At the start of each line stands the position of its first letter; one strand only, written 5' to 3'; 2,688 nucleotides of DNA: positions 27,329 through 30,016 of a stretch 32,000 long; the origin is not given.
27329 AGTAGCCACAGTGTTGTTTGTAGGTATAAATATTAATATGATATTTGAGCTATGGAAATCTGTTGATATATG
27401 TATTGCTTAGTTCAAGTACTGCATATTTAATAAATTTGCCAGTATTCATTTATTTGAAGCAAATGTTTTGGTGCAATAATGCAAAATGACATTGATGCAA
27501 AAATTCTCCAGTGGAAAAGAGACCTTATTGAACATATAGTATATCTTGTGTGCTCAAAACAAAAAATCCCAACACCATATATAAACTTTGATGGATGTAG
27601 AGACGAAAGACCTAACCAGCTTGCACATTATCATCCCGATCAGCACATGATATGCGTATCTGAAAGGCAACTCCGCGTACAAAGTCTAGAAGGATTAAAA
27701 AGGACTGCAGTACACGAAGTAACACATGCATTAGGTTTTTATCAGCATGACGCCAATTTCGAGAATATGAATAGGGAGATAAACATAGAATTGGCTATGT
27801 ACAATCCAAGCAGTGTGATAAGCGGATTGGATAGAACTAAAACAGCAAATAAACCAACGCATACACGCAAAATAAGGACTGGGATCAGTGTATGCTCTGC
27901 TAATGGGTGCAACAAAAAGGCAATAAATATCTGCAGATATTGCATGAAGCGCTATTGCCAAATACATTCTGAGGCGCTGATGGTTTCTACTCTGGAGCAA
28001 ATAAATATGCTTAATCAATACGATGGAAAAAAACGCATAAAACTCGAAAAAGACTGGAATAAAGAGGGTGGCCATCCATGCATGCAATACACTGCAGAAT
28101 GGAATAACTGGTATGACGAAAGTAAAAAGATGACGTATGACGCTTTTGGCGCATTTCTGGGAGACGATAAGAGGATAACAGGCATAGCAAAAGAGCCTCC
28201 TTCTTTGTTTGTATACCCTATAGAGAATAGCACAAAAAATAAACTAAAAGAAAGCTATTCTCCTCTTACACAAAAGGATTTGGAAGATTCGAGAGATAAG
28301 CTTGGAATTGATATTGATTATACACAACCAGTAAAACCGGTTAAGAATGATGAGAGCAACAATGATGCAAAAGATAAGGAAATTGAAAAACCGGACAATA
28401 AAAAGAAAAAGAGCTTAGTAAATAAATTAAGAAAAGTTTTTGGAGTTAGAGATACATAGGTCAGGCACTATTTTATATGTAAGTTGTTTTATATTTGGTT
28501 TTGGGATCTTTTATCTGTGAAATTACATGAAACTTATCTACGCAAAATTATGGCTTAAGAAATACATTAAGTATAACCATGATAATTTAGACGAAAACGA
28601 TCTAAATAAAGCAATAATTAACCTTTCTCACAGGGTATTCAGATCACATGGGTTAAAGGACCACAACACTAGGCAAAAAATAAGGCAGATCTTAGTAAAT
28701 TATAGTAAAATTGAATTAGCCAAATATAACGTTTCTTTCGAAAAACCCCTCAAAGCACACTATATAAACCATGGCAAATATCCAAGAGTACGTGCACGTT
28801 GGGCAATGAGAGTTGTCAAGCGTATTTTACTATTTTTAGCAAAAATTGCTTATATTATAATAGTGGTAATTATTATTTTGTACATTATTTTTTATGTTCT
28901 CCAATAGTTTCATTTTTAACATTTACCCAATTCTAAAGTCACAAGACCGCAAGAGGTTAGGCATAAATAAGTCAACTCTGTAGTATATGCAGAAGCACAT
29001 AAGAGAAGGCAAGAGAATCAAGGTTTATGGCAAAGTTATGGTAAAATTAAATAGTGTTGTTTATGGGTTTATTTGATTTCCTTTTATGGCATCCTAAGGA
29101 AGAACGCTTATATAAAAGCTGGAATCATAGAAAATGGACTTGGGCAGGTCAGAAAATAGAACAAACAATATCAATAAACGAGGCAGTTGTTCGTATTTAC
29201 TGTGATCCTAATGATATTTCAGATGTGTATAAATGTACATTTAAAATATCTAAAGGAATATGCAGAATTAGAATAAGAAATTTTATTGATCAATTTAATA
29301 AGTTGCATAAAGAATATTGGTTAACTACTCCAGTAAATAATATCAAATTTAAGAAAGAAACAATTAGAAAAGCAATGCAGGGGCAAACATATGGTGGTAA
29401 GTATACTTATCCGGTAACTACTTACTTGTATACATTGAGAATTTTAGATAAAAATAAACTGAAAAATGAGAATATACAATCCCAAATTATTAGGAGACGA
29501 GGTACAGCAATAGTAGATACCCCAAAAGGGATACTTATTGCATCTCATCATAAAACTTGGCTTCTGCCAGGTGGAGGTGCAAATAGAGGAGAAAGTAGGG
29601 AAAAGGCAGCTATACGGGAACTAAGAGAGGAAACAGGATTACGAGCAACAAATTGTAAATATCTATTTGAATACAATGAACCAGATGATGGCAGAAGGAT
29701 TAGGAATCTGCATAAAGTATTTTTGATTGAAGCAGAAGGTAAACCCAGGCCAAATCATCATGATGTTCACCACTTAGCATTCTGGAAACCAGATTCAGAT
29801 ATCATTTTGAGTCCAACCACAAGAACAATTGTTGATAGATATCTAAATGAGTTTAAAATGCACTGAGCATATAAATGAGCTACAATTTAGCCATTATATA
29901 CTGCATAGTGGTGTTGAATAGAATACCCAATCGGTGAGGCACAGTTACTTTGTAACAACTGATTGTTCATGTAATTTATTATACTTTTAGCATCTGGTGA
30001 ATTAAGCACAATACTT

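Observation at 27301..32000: Abrupt AT-rich accessory island of orphan genes next to rsgA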

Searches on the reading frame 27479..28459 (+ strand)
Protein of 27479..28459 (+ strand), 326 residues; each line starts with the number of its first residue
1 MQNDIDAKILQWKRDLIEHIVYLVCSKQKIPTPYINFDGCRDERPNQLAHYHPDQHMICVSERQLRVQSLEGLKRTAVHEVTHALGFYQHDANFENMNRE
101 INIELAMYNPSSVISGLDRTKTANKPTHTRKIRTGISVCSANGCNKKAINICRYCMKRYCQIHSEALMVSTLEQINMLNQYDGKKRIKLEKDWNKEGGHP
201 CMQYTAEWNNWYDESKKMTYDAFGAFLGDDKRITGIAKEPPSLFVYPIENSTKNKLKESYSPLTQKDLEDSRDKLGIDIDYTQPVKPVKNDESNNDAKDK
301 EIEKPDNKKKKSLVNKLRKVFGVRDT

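Call 8: search_protein_families(library=pfam, proteins=[window:27479-28459:+], max_evalue=0.1)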
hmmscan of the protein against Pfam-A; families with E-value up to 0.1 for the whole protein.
window:27479-28459:+ (326 aa): 4 families
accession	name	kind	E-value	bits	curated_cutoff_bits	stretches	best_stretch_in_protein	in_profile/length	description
PF17982.7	C5HCH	-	0.0015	19.1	26.3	1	142-174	5-38/50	NSD Cys-His rich domain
PF01428.23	zf-AN1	-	0.0046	17.5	27.9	1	139-164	1-28/40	AN1-like Zinc finger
PF10263.15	SprT-like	-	0.03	14.6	25.6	1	50-102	37-96/108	SprT-like family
PF04236.20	Transp_Tc5_C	-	0.081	13.8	27.4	0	135-163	26-54/63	Tc5 transposase C-terminal domain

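Call 20: search_protein_families(library=phrogs, proteins=[window:27479-28459:+], max_evalue=0.1)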
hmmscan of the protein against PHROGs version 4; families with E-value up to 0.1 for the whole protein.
window:27479-28459:+ (326 aa): 1 family
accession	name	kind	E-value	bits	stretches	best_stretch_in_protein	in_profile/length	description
phrog_1006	-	unknown function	0.014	16.1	1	54-101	48-97/155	-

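Call 21: search_protein_families(library=padloc, proteins=[window:27479-28459:+], max_evalue=0.1)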
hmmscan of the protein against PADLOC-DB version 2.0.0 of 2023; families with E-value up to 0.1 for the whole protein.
window:27479-28459:+ (326 aa): 0 families

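Call 23: find_related_loci(query=window:27479-28459:+, collection=viral_contigs, flank=10000)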
Query window:27479-28459:+ (326 aa) in viral_contigs; peptide patterns used: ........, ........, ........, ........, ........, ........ (x = any residue, [..] = any of these).
84 stretches matched a pattern, but none encodes a relative of the query by tblastn (E <= 1e-3).

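Call 39: find_homologous_proteins(query=window:27479-28459:+)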
Query window:27479-28459:+ (326 aa): 13 proteins with E <= 0.001 among 441 candidates.
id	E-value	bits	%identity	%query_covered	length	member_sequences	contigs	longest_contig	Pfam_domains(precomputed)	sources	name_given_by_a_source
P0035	4.1e-223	757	100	100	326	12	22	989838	-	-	-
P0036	6.5e-164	563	74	100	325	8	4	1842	-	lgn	-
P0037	2.6e-163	561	73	99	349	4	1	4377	-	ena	-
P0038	1.2e-153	529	69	99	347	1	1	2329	-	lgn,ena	-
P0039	5.1e-153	527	69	99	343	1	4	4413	-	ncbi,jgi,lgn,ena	jgi:hypothetical protein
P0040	5.7e-151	520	68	99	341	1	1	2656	-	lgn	-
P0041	1.4e-37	148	34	66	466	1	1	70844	PF13473.13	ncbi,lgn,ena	-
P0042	3.5e-26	110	34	61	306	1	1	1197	-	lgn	-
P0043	1.9e-16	78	32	63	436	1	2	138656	PF01428.24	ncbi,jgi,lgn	ncbi:MAG: hypothetical protein WC376_00775 [Candidatus Nanoarchaeia archaeon]|jgi:hypothetical prote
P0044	4.8e-16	77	43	29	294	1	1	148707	-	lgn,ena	-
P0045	2.3e-14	71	44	28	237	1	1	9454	-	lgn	-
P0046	2.2e-12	65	52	24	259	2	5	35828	-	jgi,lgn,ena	jgi:hypothetical protein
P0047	1.6e-11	62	39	27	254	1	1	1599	-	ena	-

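Call 84: find_encoding_contigs(protein=P0037, flank=10000, max_places=3)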
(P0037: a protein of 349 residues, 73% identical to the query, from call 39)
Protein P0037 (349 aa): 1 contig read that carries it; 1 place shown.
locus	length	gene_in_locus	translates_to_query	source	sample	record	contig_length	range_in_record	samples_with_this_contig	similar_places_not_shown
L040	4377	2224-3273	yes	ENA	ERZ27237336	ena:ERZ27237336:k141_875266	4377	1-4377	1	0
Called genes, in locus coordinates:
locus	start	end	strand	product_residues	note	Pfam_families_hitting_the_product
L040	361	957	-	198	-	-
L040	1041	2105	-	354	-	PF03193:RsgA_GTPase, PF02421:FeoB_N (faint), PF01926:MMR_HSR1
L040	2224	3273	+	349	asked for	-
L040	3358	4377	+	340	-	?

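Call 85: find_encoding_contigs(protein=P0039, flank=10000, max_places=4)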
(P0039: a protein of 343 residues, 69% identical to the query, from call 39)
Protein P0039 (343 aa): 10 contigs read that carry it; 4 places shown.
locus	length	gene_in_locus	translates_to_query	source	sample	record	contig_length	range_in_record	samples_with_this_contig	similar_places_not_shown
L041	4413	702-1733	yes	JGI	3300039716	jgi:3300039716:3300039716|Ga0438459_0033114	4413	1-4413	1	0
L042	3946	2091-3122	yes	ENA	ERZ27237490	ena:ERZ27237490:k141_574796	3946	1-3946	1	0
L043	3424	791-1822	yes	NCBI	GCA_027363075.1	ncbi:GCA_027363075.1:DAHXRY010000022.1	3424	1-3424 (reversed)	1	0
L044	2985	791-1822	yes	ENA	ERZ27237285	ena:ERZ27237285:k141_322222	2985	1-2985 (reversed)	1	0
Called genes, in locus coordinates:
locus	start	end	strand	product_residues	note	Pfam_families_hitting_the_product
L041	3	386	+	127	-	?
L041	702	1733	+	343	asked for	-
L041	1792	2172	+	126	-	-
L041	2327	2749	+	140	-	-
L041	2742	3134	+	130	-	PF00293:NUDIX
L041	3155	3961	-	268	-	-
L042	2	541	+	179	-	?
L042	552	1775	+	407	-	PF01546:Peptidase_M20, PF07687:M20_dimer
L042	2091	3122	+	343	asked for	-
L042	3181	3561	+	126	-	-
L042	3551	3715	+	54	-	-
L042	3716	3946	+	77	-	?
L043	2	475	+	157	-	?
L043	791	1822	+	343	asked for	-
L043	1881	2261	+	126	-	-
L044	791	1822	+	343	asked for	-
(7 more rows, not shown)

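Call 94: predict_structure(alignment_id=A2)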
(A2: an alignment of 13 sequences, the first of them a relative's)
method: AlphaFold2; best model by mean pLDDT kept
length: 326 residues; sequences in the alignment: 13
mean_pLDDT: 55.3   pTM: 0.36
mean pLDDT of the five models: 55.3, 54.5, 53.6, 51.8, 48.7
residues with pLDDT >= 90: 0; 70-90: 96; 50-70: 80; < 50: 150
segments of 3 or more residues with pLDDT < 50: 110-135, 165-187, 191-199, 218-263, 276-310, 321-326
pLDDT, mean of each block of 10 residues (from residue 1): 69 85 83 86 78 85 79 76 74 73 62 32 30 48 66 62 52 43 45 47 60 56 41 33 29 31 54 47 32 31 39 50 40
secondary structure, 60 per line:
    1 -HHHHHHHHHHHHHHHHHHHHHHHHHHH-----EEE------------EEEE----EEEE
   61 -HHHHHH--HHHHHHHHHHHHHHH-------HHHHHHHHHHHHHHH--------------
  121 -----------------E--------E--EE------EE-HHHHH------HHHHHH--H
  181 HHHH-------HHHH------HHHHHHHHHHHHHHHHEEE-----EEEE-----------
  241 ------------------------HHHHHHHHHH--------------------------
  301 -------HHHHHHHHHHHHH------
elements in order: H2-28 E34-36 E49-52 E57-60 H62-67 H70-84 H92-106 H161-165 H172-177 H180-184 H192-195 H202-217 E218-220 E226-229 H265-274 H308-320

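Call 97: fold_search(model_id=the predicted structure, library=pdb)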
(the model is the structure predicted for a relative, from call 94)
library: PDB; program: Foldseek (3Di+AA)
matches with E <= 10: 39; with E <= 0.001: 0
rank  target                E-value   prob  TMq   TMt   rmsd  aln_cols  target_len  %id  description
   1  4qhi_D                4.7e-03  1.00  0.21  0.54   5.4       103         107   16  Crystal structure of Methanocaldococcus jannaschii selecase mutant R36W (released 2014-07-16)
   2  4qhi_B                1.5e-02  1.00  0.22  0.55   3.4        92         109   15  Crystal structure of Methanocaldococcus jannaschii selecase mutant R36W (released 2014-07-16)
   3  4qhi_A                1.8e-02  0.99  0.20  0.46   6.7       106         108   15  Crystal structure of Methanocaldococcus jannaschii selecase mutant R36W (released 2014-07-16)
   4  4jix_A                2.9e-02  0.99  0.20  0.48   6.0       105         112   16  Crystal structure of the metallopeptidase zymogen of Methanocaldococcus jannaschii jannalysin (released 2013-06-12)
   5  4qhf                  3.0e-02  0.99  0.20  0.49   7.0       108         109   17  Crystal structure of Methanocaldococcus jannaschii monomeric selecase (released 2014-07-16)
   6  4qhj_A                3.4e-02  1.00  0.22  0.55   5.3       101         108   16  Crystal structure of Methanocaldococcus jannaschii selecase mutant I100F+H107F (released 2014-07-16)
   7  4qhi_C                4.0e-02  0.97  0.20  0.46   6.7       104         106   14  Crystal structure of Methanocaldococcus jannaschii selecase mutant R36W (released 2014-07-16)
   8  4jix_B                4.3e-02  0.99  0.21  0.55   6.0       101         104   19  Crystal structure of the metallopeptidase zymogen of Methanocaldococcus jannaschii jannalysin (released 2013-06-12)
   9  4qhg                  4.5e-02  0.98  0.20  0.46   4.8        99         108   16  Crystal structure of Methanocaldococcus jannaschii dimeric selecase (released 2014-07-16)
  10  8sln_A                1.6e-01  0.35  0.14  0.18  11.1       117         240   18  Crystal structure of Deinococcus geothermalis PprI complexed with ssDNA (released 2024-03-13)
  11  4qhh                  2.2e-01  0.80  0.19  0.48  11.1       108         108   15  Crystal structure of Methanocaldococcus jannaschii tetrameric selecase (released 2014-07-16)
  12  4jiu                  2.7e-01  0.94  0.21  0.54   3.4        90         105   14  Crystal structure of the metallopeptidase zymogen of Pyrococcus abyssi abylysin (released 2013-06-12)
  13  6cz6_C                3.1e-01  0.18  0.11  0.11  11.2       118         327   14  Mycobacterium tuberculosis transcriptional regulator (released 2019-04-17)
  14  6cz6_D                4.3e-01  0.12  0.10  0.10  12.0       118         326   15  Mycobacterium tuberculosis transcriptional regulator (released 2019-04-17)
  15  3dte                  4.6e-01  0.21  0.14  0.17   9.5       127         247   14  Crystal structure of the IRRE protein, a central regulator of DNA damage repair in deinococcaceae (released 2009-02-10)
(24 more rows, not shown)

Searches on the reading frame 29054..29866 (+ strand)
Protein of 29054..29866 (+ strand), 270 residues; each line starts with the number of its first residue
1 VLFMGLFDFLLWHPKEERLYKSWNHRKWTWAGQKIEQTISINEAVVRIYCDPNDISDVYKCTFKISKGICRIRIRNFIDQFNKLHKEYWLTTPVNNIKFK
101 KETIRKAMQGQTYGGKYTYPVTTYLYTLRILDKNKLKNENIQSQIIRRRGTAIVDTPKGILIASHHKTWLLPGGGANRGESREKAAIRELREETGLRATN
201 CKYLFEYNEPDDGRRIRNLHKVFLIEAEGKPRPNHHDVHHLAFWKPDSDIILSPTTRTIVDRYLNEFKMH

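Call 8: search_protein_families(library=pfam, proteins=[window:29054-29866:+], max_evalue=0.1)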
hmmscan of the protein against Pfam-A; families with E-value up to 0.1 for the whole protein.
window:29054-29866:+ (270 aa): 1 family
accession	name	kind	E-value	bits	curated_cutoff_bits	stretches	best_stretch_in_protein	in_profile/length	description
PF00293.34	NUDIX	-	5.8e-15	55.9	21.1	1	154-244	10-112/134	NUDIX domain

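Call 20: search_protein_families(library=phrogs, proteins=[window:29063-29866:+], max_evalue=0.1)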
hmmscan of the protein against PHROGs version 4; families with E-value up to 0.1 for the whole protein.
window:29063-29866:+ (267 aa): 7 families
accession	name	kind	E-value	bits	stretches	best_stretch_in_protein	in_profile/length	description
phrog_1198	-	other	3.2e-12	47.7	1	160-244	54-148/253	MutT/NUDIX hydrolase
phrog_19657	-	other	2.3e-09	38.4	1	161-201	56-96/176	nudix hydrolase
phrog_1185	-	other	4.1e-09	37.3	1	138-229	149-242/301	nudix hydrolase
phrog_15528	-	head and packaging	6.1e-05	22.6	1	149-202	528-581/794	portal protein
phrog_10313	-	other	0.00021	22.1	1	158-205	30-79/159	nudix hydrolase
phrog_25541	-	unknown function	0.0036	17.8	1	164-207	96-139/210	-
phrog_6216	-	unknown function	0.0043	16.8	1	160-196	20-56/545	-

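Call 21: search_protein_families(library=padloc, proteins=[window:29063-29866:+], max_evalue=0.1)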
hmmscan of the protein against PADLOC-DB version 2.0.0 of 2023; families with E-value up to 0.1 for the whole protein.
window:29063-29866:+ (267 aa): 1 family
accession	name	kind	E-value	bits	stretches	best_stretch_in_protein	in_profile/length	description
PDLC04899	PDC-S07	-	1e-08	32.9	1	161-236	30-104/135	-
